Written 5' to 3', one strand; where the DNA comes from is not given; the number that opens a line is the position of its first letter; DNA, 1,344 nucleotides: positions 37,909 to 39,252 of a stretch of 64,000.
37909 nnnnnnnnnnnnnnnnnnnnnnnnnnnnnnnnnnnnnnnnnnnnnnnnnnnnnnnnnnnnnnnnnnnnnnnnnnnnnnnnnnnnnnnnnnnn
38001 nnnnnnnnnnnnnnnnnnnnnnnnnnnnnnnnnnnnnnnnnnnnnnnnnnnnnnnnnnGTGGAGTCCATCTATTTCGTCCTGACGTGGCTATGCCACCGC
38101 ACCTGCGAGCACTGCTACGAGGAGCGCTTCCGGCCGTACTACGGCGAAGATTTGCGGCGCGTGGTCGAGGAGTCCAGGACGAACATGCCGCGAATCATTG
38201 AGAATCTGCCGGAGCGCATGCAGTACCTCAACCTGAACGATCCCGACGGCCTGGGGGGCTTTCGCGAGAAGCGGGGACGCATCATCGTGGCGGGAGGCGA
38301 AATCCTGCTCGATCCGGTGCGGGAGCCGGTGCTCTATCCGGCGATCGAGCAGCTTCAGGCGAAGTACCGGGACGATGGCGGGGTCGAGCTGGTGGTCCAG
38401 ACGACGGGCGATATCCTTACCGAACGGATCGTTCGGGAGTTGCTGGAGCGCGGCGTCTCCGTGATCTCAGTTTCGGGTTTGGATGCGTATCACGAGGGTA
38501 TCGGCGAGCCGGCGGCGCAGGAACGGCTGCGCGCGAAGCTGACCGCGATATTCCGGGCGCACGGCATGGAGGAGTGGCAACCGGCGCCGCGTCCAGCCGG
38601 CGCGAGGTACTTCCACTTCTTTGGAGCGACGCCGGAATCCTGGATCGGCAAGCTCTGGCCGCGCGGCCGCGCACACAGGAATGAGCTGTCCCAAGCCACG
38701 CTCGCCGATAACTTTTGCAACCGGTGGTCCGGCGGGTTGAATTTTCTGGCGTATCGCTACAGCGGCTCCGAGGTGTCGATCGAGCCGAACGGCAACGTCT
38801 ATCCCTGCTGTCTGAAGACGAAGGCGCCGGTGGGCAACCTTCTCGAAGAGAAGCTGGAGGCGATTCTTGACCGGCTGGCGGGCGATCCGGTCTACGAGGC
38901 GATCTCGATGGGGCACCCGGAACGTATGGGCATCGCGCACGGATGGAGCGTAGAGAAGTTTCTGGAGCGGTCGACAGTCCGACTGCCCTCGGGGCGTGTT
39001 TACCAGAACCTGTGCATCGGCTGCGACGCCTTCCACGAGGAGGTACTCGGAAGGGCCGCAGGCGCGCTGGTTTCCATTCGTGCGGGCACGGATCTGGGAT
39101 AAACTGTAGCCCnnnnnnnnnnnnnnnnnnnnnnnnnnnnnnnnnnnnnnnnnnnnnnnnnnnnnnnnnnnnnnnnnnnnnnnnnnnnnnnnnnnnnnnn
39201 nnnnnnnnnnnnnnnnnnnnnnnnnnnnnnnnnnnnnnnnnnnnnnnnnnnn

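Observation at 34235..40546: ABC importer genes run directly into a non-canonical radical SAM/SPASM-like enzyme and a Tat-sulfatase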

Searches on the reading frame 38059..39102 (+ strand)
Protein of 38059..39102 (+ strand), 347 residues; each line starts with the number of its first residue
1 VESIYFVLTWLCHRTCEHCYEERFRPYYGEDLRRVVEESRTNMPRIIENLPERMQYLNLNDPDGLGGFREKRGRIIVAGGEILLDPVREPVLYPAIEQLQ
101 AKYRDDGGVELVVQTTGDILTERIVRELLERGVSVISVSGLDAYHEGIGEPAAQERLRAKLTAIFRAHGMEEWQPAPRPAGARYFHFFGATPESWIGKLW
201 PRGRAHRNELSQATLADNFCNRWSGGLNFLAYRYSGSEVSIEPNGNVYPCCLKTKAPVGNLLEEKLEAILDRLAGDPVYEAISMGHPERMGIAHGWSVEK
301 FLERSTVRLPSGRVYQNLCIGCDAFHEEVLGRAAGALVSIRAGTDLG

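Call 3: search_protein_families(library=pfam, proteins=[window:38059-39102:+], max_evalue=0.01)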
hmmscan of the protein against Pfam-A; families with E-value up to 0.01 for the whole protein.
window:38059-39102:+ (347 aa): 2 families
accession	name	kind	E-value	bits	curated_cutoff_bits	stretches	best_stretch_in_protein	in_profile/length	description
PF13186.11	SPASM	-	1.8e-06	28.6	21.5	1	237-271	6-44/67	Iron-sulfur cluster-binding domain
PF04055.27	Radical_SAM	-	3.3e-05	24.5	29.5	1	72-139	46-108/166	Radical SAM superfamily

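Call 4: search_protein_families(library=ncbifam, proteins=[window:38059-39102:+], max_evalue=0.01)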
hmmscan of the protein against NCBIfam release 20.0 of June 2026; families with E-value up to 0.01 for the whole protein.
window:38059-39102:+ (347 aa): 7 families
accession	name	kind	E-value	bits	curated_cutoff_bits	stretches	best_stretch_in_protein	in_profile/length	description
NF041298.1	rSAM_mat_DynA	equivalog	1e-05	24.7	450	0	9-144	8-122/356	dynobactin maturation radical SAM/SPASM protein DynA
TIGR04545.1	rSAM_ahbD_hemeb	equivalog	0.00046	19.7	500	1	89-139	56-105/339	heme b synthase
NF038283.1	viperin_w_prok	equivalog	0.0012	18.1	180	1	4-142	4-115/281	viperin family antiviral radical SAM protein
TIGR04317.1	W_rSAM_matur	equivalog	0.0012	18.1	380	0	82-147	54-116/349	tungsten cofactor oxidoreductase radical SAM maturase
TIGR04055.1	rSAM_NirJ2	equivalog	0.0039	16.8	500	0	75-145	41-109/326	putative heme d1 biosynthesis radical SAM protein NirJ2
TIGR04251.1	SCM_rSAM_ScmF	equivalog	0.0047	16.4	400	0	89-143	63-115/353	SynChlorMet cassette radical SAM/SPASM protein ScmF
NF041707.1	rSAM_YhhB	equivalog_domain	0.0071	15.3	445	1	70-145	56-129/369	cyclophane-forming radical SAM/SPASM peptide maturase YhhB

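Call 5: find_homologous_proteins(query=window:38059-39102:+)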
Query window:38059-39102:+ (347 aa): 1927 proteins with E <= 0.001 among 8000 candidates; the best 120 are listed.
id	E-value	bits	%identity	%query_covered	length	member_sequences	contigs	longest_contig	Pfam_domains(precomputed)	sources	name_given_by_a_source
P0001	5.8e-238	807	100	100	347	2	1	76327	PF13186.12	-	-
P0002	5.5e-182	623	76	99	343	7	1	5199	-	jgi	jgi:hypothetical protein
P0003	3.5e-178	610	77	96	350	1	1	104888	-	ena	-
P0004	9.6e-178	609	75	98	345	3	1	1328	-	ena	-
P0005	1.6e-177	608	76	98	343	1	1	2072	-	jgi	jgi:hypothetical protein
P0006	2.4e-177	608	76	97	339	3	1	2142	-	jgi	jgi:hypothetical protein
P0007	3.9e-177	607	74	98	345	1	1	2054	-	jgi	jgi:hypothetical protein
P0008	9.2e-177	606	75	98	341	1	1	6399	PF04055.28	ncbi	-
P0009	1.8e-176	605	75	98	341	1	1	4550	-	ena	-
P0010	6.9e-175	600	74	98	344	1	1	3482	-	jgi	jgi:hypothetical protein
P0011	2.6e-174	598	75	95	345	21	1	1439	-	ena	-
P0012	1.1e-173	596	74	99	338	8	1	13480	-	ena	-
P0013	2.6e-172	591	71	99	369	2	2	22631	-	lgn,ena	-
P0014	2.9e-171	588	72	97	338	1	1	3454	PF13186.12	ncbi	-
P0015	2.9e-171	588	74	95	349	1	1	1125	-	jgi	jgi:hypothetical protein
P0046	2.1e-157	542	69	93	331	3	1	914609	PF13186.12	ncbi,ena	-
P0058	2.5e-156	539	68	99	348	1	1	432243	PF13186.12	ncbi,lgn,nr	ncbi:MAG: radical SAM/SPASM domain-containing protein [Acidobacteria bacterium]|nr:radical SAM/SPASM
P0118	3.8e-151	521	66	98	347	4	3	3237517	PF13186.12,PF04055.28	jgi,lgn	-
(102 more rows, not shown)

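Call 7: find_encoding_contigs(protein=P0046, flank=8000, max_places=2)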
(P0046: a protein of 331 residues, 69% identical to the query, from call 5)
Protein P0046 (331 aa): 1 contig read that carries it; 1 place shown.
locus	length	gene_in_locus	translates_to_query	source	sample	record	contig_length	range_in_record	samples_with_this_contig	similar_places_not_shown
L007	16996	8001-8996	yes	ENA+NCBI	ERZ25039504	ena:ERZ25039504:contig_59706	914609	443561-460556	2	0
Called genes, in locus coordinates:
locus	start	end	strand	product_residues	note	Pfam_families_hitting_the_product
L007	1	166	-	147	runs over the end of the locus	-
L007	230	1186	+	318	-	PF00753:Lactamase_B (faint), PF13483:Lactamase_B_3, PF12706:Lactamase_B_2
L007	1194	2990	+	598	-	PF00005:ABC_tran, PF02463:SMC_N (faint), PF13191:AAA_16 (faint), PF13555:AAA_29 (faint), PF00004:AAA (faint), PF12848:ABC_tran_Xtn (weak), PF00005:ABC_tran, PF16326:ABC_tran_CTD, +5 more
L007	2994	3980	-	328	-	PF10282:Lactonase (faint), PF22494:choice_anch_I (faint), PF25174:Beta-prop_THOC3 (faint), PF21783:YNCE (weak)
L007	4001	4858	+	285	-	PF00535:Glycos_transf_2, PF13641:Glyco_tranf_2_3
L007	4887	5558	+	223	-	-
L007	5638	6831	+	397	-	PF13229:Beta_helix (faint)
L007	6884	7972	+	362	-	PF07786:HGSNAT_cat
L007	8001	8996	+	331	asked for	PF13186:SPASM (weak)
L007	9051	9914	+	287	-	PF00133:tRNA-synt_1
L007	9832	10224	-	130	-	-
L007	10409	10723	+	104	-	PF00133:tRNA-synt_1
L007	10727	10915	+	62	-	-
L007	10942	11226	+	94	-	PF08264:Anticodon_1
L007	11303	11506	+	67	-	-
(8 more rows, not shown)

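Call 8: find_encoding_contigs(protein=P0058, flank=8000, max_places=2)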
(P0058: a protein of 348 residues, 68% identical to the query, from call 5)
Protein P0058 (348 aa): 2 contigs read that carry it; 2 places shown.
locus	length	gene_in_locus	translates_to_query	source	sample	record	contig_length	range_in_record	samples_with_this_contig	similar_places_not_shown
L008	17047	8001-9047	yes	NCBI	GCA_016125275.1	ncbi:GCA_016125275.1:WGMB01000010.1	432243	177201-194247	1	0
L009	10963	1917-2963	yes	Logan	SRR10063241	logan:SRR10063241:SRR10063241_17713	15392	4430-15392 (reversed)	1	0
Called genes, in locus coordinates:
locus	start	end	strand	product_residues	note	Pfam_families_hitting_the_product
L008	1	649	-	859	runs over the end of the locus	PF20308:TPR-S, PF01734:Patatin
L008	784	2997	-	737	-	PF06452:CBM9_1 (weak), PF19313:DUF5916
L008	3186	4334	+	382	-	PF09594:GT87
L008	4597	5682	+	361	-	-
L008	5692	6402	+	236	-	PF00005:ABC_tran, PF13304:AAA_21 (faint)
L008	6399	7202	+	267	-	PF00528:BPD_transp_1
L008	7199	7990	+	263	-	PF00528:BPD_transp_1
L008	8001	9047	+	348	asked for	PF13186:SPASM (weak)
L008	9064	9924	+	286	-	PF09837:DUF2064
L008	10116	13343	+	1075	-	PF13620:CarboxypepD_reg, PF25183:OMP_b-brl_4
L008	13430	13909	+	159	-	PF01042:Ribonuc_L-PSP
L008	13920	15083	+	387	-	PF01042:Ribonuc_L-PSP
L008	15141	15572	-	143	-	PF04945:YHS (weak), PF24273:TRASH_HVO_1752_C (faint)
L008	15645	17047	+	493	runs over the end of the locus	PF00884:Sulfatase, PF01663:Phosphodiest (faint), PF16347:SGSH_C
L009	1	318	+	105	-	?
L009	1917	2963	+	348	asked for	PF13186:SPASM (weak)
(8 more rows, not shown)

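Call 9: find_encoding_contigs(protein=P0118, flank=8000, max_places=2)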
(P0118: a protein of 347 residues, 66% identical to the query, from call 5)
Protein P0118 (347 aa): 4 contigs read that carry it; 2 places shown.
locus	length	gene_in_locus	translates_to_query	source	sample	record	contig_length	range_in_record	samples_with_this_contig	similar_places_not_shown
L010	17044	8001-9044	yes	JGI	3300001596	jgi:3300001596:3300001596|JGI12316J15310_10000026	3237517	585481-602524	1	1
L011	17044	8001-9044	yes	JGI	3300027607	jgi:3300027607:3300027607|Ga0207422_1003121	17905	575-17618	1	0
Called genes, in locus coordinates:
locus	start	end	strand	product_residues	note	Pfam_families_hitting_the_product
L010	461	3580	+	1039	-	PF25183:OMP_b-brl_4, PF00593:TonB_dep_Rec_b-barrel (weak)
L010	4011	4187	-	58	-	-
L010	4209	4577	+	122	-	-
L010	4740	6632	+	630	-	PF13620:CarboxypepD_reg, PF07715:Plug (faint), PF25183:OMP_b-brl_4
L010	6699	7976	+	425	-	PF25183:OMP_b-brl_4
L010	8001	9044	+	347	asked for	PF04055:Radical_SAM (weak), PF13186:SPASM (weak)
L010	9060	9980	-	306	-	PF01243:PNPOx_N (weak)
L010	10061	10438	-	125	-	PF02635:DsrE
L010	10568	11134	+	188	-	PF00440:TetR_N, PF21993:TetR_C_13_2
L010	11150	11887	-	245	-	PF03358:FMN_red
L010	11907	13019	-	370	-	PF11376:DUF3179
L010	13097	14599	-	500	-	PF13738:Pyr_redox_3 (faint), PF01134:GIDA (weak), PF01262:AlaDh_PNT_C (faint), PF02737:3HCDH_N (faint), PF03486:HI0933_like (faint), PF07992:Pyr_redox_2, PF00070:Pyr_redox, PF02852:Pyr_redox_dim, +1 more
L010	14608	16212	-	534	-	PF09335:VTT_dom, PF04784:DUF547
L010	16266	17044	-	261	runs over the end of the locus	PF00561:Abhydrolase_1 (faint), PF12697:Abhydrolase_6, PF12146:Hydrolase_4, PF00326:Peptidase_S9 (faint)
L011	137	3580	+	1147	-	PF13620:CarboxypepD_reg, PF13715:CarbopepD_reg_2 (weak), PF25183:OMP_b-brl_4, PF00593:TonB_dep_Rec_b-barrel (weak)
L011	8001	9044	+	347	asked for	PF04055:Radical_SAM (weak), PF13186:SPASM (weak)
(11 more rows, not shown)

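Call 12: search_solved_structures(query=window:38059-39102:+, max_evalue=10)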
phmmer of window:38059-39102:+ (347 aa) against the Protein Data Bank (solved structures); distinct sequences matched with E-value up to 10: 1.
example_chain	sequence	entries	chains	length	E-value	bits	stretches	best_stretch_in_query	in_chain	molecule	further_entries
3bes_R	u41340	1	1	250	1.7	11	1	236-272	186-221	Interferon-gamma binding protein C4R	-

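Call 14: find_related_loci(query=A1, collection=genome_contigs, flank=10000)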
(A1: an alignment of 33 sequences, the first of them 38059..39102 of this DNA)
Query A1 (347 aa) in genome_contigs; peptide patterns used: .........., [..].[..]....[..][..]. (x = any residue, [..] = any of these).
499 stretches matched a pattern; 469 encode a relative of the query (tblastn E <= 1e-3); the best 80 are kept; 80 distinct loci.
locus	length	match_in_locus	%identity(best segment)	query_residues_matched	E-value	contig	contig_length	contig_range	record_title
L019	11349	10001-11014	73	1-343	3e-173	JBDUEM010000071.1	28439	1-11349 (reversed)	MAG: Bryobacteraceae bacterium isolate cluster4_bin.95 NODE_2364_length_28439_cov_7.581208, whole genome shotgun sequenc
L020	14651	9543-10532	74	1-330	3e-173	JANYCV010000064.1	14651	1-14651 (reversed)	MAG: Acidobacteriaceae bacterium isolate 336R_metabinner_230_sub 336R_k141_598682, whole genome shotgun sequence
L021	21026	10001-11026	71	1-342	9e-173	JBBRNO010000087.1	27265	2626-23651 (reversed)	MAG: Bryobacterales bacterium isolate La1_metabat2.173 LA1C_B2.173_k141_2597860L_27265_cov_26.0207, whole genome shotgun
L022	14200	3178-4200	72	1-341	2e-168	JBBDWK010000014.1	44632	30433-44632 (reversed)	MAG: Bryobacteraceae bacterium isolate LejiaD_62_16 Lejia_D_1418_length_44632_cov_10, whole genome shotgun sequence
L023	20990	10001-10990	70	1-330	4e-163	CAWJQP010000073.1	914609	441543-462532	MAG: Bryobacteraceae bacterium isolate MFD02840.bin.3.640 genome assembly, contig: contig_59706, whole genome shotgun se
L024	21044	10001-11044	68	1-344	6e-158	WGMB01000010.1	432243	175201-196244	MAG: Acidobacteria bacterium isolate RI_231 c_000000196568, whole genome shotgun sequence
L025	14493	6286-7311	67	1-342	8e-158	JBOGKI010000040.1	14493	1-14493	MAG: Terriglobia bacterium isolate SE1494_metabat2.bin.2_sub NODE_84_length_14493_cov_1.047195, whole genome shotgun seq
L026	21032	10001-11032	67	1-341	2e-157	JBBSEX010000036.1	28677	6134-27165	MAG: Bryobacterales bacterium isolate LS1_sbin.65 LS1_sbin.65_K_451975_L_28677_cov_16.9680, whole genome shotgun sequenc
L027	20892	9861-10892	67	1-340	2e-157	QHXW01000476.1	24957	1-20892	MAG: Acidobacteria bacterium isolate gp3 AA109 14_0903_13_30cm_scaffold_6480382_curated, whole genome shotgun sequence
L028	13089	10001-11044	67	1-343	3e-157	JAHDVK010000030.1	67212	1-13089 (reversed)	MAG: Bryobacteraceae bacterium isolate ACI1 NODE_1027_length_67212_cov_55.710023, whole genome shotgun sequence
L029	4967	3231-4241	68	1-338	1e-159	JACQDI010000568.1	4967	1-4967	MAG: Acidobacteria bacterium isolate NC_groundwater_990_Pr1_S-0.65um_64_19 Montesol18_Sp65_coassembly_scaffold_854189, w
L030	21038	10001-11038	68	1-339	1e-156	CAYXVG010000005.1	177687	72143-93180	MAG TPA_asm: uncultured Solibacteraceae bacterium isolate SRP141376_co4_146 genome assembly, contig: NODE_72_length_1776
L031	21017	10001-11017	68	1-340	2e-156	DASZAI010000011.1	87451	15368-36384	MAG TPA_asm: Terriglobia bacterium isolate SMAG_U6384 k141_326088, whole genome shotgun sequence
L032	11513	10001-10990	68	1-330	6e-155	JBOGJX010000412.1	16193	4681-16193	MAG: Terriglobia bacterium isolate TC-S_metawrap_bin.195 k127_4721359, whole genome shotgun sequence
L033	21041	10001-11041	67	1-342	1e-154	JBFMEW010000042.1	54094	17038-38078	MAG: Acidobacteriota bacterium isolate MAG255 MAG255_42, whole genome shotgun sequence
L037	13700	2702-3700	69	1-330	6e-154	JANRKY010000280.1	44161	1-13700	MAG: Blastocatellia bacterium isolate bins.148 k141_3061019, whole genome shotgun sequence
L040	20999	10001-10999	69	1-330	5e-153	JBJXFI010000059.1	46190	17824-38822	MAG: Blastocatellia bacterium isolate F1F2.bin.491 k127_5165092, whole genome shotgun sequence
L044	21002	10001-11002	67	1-330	1e-151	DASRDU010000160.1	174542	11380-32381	MAG TPA_asm: Blastocatellia bacterium isolate SMAG_U9988 k141_2272610, whole genome shotgun sequence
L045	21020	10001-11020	64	1-335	8e-151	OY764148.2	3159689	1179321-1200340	MAG: Bryobacterales bacterium isolate b6043546-425d-4966-9de7-cf72a436bd97 genome assembly, chromosome: 1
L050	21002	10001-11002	66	1-340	5e-150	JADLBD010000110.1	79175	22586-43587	MAG: Bryobacterales bacterium isolate SJ149 c_000000523381, whole genome shotgun sequence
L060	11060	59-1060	65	1-330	4e-148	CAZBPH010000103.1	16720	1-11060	MAG TPA_asm: uncultured Heliobacteriaceae bacterium isolate binchicken_co245_98 genome assembly, contig: NODE_3607_lengt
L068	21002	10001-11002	65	1-330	6e-146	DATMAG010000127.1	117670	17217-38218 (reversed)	MAG TPA_asm: Blastocatellia bacterium isolate SMAG_U13319 k141_37289, whole genome shotgun sequence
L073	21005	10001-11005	62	1-330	1e-145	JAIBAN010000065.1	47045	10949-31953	MAG: Blastocatellia bacterium isolate SSF51 NODE_13739_length_47045_cov_8.292361, whole genome shotgun sequence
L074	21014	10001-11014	63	1-333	1e-145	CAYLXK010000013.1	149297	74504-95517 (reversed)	MAG TPA_asm: uncultured Bryobacter sp. isolate SRP287051_co2_208 genome assembly, contig: NODE_191_length_149297_cov_22.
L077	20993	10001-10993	64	1-331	2e-144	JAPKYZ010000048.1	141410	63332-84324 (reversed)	MAG: Acidobacteria bacterium isolate LacPavin_0920_WC90_MAG_63_15 LacPavin_0920_WC90_scaffold_372204, whole genome shotg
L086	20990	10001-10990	63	1-330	2e-140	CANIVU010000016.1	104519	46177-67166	MAG: Acidobacteria bacterium isolate RH-18aug17-384 genome assembly, contig: RH-18aug17-C365, whole genome shotgun seque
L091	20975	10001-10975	65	1-330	1e-140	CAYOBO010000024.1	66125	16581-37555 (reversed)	MAG TPA_asm: uncultured Candidatus Solibacter sp. isolate SRP290908_co2_360 genome assembly, contig: NODE_468_length_661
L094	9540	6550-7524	65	1-330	1e-139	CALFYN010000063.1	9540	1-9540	MAG TPA_asm: uncultured Acidobacteria bacterium isolate SRR6227243_bin.2_CONCOCT_v1.1_MAG genome assembly, contig: ERZ79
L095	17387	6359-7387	63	1-340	1e-139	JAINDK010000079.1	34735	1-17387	MAG: Bryobacter sp. CoA8 C33 k141_994721_flag_1_multi_33.9886_len_34735, whole genome shotgun sequence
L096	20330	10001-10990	62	1-330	2e-139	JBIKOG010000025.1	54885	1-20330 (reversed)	MAG: Bryobacteraceae bacterium isolate ME2014-11-02_3300042937_group5_bin127 Rohwer_bin4_scaffold_185_c1, whole genome s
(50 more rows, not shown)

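Call 19: search_protein_families(library=pfam, proteins=[L077:8819-9592:-, L073:12000-15344:+, L037:3-2387:+, L074:8233-8595:+, L094:7419-8261:+, L095:5173-5868:+, L068:7655-8368:+, L060:1103-2497:-, L096:8729-9997:+, L074:11652-13322:-], max_evalue=0.001)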
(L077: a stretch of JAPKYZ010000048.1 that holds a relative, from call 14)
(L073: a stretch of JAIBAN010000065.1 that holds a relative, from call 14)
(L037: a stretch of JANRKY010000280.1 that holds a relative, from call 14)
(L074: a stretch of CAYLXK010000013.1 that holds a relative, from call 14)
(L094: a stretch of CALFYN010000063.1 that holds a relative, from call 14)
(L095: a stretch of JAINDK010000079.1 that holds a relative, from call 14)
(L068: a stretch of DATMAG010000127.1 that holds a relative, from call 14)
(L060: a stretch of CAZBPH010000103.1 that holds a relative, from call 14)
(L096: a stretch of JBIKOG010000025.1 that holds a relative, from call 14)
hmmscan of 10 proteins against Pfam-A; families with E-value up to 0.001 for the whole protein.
L077:8819-9592:- (257 aa): 3 families
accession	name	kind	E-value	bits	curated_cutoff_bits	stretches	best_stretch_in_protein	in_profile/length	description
PF00072.30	Response_reg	-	4.4e-26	91.7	30.2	1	30-141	1-110/111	Response regulator receiver domain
PF00196.25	GerE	-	9.5e-20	70.4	23.5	1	193-248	2-57/57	Bacterial regulatory proteins, luxR family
PF08281.18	Sigma70_r4_2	-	1.3e-06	28.4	25.7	1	194-232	11-50/54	Sigma-70, region 4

L073:12000-15344:+ (1114 aa): 7 families
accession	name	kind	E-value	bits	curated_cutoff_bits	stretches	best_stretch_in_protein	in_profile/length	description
PF25183.1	OMP_b-brl_4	-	7.2e-224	746.3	30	1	261-1107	1-838/838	Outer membrane beta barrel domain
PF13620.12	CarboxypepD_reg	-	1.9e-21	76.6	32.3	1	43-120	4-81/82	Carboxypeptidase regulatory-like domain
PF13715.12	CarbopepD_reg_2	-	6.3e-08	33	32.2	1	43-129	3-85/88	CarboxypepD_reg-like domain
PF17210.9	SdrD_B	-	1.3e-05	25.8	29.7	1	48-97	19-68/112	SdrD B-like domain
PF14686.12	fn3_3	-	2.4e-05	24.4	24.4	1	70-108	28-67/75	Polysaccharide lyase family 4, domain II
PF07715.20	Plug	-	0.00012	23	23.9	1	145-254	9-103/107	TonB-dependent Receptor Plug Domain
PF00593.30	TonB_dep_Rec_b-barrel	-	0.00018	22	27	1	426-925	10-374/436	TonB dependent receptor-like, beta-barrel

L037:3-2387:+ (794 aa): 5 families
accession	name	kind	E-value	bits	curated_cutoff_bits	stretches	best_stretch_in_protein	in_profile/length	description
PF07992.20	Pyr_redox_2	-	2.1e-58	198.5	26.1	1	323-639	2-290/291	Pyridine nucleotide-disulphide oxidoreductase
PF02852.28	Pyr_redox_dim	-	1e-27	96.9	25.3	1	660-766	1-107/110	Pyridine nucleotide-disulphide oxidoreductase, dimerisation domain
PF00070.33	Pyr_redox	-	8.8e-19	68.2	22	1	490-561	1-72/82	Pyridine nucleotide-disulphide oxidoreductase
PF13738.12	Pyr_redox_3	-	3.1e-05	23.8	30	1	446-624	120-305/305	Pyridine nucleotide-disulphide oxidoreductase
PF03486.20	HI0933_like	-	0.0002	21.3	50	0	323-353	2-32/244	HI0933-like protein Rossmann domain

L074:8233-8595:+ (120 aa): 0 families

L094:7419-8261:+ (280 aa): 1 family
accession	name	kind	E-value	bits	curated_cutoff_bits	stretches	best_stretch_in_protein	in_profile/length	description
PF04784.19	DUF547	-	1.7e-20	73.7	27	1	95-196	4-124/125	Protein of unknown function, DUF547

L095:5173-5868:+ (231 aa): 0 families

L068:7655-8368:+ (237 aa): 1 family
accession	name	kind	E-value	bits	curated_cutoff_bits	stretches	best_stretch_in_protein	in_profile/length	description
PF09335.16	VTT_dom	-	4.4e-28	98.7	33.9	1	59-177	1-122/123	VTT domain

L060:1103-2497:- (464 aa): 1 family
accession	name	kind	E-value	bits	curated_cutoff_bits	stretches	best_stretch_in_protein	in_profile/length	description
PF07690.21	MFS_1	-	1.7e-50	172.3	33.4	1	39-415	1-347/347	Major Facilitator Superfamily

L096:8729-9997:+ (422 aa): 2 families
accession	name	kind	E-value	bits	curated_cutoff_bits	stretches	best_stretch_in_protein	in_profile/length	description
PF13378.12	MR_MLE_C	-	2.2e-54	184.9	29.4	1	200-411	8-218/219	Enolase C-terminal domain-like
PF02746.21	MR_MLE_N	-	5.5e-13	49.6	22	1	79-171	25-117/117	Mandelate racemase / muconate lactonizing enzyme, N-terminal domain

L074:11652-13322:- (556 aa): 1 family
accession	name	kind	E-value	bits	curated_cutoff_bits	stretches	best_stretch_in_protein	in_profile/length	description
PF16586.11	DUF5060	-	5.3e-12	46.3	27.2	1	24-95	3-70/70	Domain of unknown function (DUF5060)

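Call 20: predict_structure(alignment_id=A1)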
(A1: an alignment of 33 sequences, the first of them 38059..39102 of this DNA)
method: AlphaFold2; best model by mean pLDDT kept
length: 347 residues; sequences in the alignment: 33
mean_pLDDT: 85.4   pTM: 0.86
mean pLDDT of the five models: 85.4, 85.0, 84.0, 83.9, 81.0
residues with pLDDT >= 90: 190; 70-90: 112; 50-70: 26; < 50: 19
segments of 3 or more residues with pLDDT < 50: 221-225, 334-347
pLDDT, mean of each block of 10 residues (from residue 1): 93 85 91 96 98 93 92 91 93 98 94 89 97 91 73 88 97 79 83 60 81 70 61 90 93 82 97 93 87 93 90 86 87 46 36
secondary structure, 60 per line:
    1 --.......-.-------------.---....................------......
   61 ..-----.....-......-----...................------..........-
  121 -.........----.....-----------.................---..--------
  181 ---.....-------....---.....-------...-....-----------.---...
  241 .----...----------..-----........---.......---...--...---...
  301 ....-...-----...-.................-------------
elements in order: E3-9 H29-48 E55-62 E68-72 E74-79 H85-103 E110-116 H122-130 E135-139 H151-167 E184-188 H196-199 H203-207 H219-222 E238-241 E246-248 H266-273 H277-283 H298-304 E306-308 E314-316 H318-334

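Call 23: fold_search(model_id=the predicted structure, library=pdb)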
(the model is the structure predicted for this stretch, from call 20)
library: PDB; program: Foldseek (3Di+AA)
matches with E <= 10: 1411; with E <= 0.001: 25
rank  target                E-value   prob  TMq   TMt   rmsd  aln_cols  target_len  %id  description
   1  8ai4_B                3.8e-08  1.00  0.50  0.53   7.0       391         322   13  Crystal structure of radical SAM epimerase EpeE C223A mutant from Bacillus subtilis with [4Fe-4S] clusters, S-adenosyl (released 2024-01-10)
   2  8ai2_B                6.5e-08  1.00  0.51  0.55   7.2       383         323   14  Crystal structure of radical SAM epimerase EpeE from Bacillus subtilis with [4Fe-4S] clusters, S-adenosyl-L-homocystei (released 2024-01-10)
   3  8ai6_B                1.9e-07  1.00  0.49  0.52   7.7       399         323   12  Crystal structure of radical SAM epimerase EpeE D210A mutant from Bacillus subtilis with [4Fe-4S] clusters, S-adenosyl (released 2024-01-10)
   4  4m7t                  6.1e-07  1.00  0.44  0.58   6.4       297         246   15  Crystal structure of BtrN in complex with AdoMet and 2-DOIA (released 2013-10-02)
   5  4k36_A                3.1e-06  1.00  0.41  0.38  13.7       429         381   12  His6 tagged anSMEcpe with bound AdoMet (released 2013-05-08)
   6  5v1t_A                3.1e-06  1.00  0.26  0.22  14.2       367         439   12  Crystal structure of Streptococcus suis SuiB bound to precursor peptide SuiA (released 2017-08-30)
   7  5v1s_A                5.0e-06  1.00  0.24  0.21  14.1       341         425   13  Crystal structure of Streptococcus suis SuiB bound to S-adenosylmethionine (released 2017-08-30)
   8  5v1q_B                5.6e-06  1.00  0.28  0.24  10.6       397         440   12  Crystal structure of Streptococcus suis SuiB (released 2017-08-30)
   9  4k39_A                6.4e-06  1.00  0.40  0.39  14.7       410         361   12  Native anSMEcpe with bound AdoMet and Cp18Cys peptide (released 2013-05-08)
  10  4k39_B                6.4e-06  1.00  0.40  0.39  15.2       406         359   14  Native anSMEcpe with bound AdoMet and Cp18Cys peptide (released 2013-05-08)
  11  5why_A                6.8e-06  1.00  0.43  0.37  12.6       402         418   12  Structural Insights into Thioether Bond Formation in the Biosynthesis of Sactipeptides (released 2017-07-26)
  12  4m7s                  8.1e-06  1.00  0.37  0.57   8.2       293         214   15  Crystal structure of SeMet BtrN in an OPEN conformation (released 2013-10-02)
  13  6efn                  9.7e-06  1.00  0.42  0.39   9.9       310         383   18  Structure of a RiPP maturase, SkfB (released 2018-10-24)
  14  4k37_A                9.7e-06  1.00  0.38  0.36  15.2       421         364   12  Native anSMEcpe with bound AdoMet (released 2013-05-08)
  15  4k36_B                1.7e-05  1.00  0.38  0.37  15.0       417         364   12  His6 tagged anSMEcpe with bound AdoMet (released 2013-05-08)
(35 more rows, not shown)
